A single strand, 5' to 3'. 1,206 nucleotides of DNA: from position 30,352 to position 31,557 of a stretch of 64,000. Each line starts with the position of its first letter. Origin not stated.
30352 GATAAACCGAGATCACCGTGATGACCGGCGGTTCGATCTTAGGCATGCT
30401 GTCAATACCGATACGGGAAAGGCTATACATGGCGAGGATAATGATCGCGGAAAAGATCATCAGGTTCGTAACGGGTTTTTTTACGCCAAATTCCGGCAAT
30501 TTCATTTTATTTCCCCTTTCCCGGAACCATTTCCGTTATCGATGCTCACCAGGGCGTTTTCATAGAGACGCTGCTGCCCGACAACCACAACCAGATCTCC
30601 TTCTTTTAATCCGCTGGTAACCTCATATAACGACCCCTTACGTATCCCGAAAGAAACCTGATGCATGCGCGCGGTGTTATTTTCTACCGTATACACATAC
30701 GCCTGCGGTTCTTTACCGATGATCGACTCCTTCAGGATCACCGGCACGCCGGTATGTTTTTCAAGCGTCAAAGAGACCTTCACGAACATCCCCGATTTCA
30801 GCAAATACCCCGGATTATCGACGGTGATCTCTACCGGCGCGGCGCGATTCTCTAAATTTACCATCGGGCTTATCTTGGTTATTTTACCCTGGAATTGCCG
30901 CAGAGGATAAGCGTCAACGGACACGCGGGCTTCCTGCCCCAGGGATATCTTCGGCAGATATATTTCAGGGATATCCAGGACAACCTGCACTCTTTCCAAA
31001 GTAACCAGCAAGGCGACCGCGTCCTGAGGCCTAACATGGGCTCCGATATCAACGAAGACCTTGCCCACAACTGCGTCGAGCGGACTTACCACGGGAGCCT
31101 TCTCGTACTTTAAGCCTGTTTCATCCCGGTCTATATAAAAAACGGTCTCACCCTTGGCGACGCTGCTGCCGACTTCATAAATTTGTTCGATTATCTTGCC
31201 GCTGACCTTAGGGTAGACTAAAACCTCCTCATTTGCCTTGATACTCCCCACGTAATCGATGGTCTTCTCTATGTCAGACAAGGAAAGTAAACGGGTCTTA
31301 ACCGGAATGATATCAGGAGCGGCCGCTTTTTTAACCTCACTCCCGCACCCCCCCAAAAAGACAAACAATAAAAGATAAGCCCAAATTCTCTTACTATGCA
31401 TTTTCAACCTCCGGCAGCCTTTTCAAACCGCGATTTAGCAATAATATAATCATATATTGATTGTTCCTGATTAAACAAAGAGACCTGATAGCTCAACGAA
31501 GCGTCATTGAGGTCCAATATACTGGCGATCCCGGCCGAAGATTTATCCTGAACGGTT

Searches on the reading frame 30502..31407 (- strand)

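Call 73: search_protein_families(library=pfam, proteins=[window:30502-31407:-], max_evalue=0.00001)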
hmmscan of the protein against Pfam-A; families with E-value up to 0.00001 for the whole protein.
window:30502-31407:- (301 aa): 2 families
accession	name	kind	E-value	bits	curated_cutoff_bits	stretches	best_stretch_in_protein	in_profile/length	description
PF16576.10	HlyD_D23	-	2.9e-25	89.3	30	1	101-209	106-214/214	Barrel-sandwich domain of CusB or HlyD membrane-fusion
PF13437.12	HlyD_3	-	1.6e-15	58.2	22.2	1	106-205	2-105/106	HlyD family secretion protein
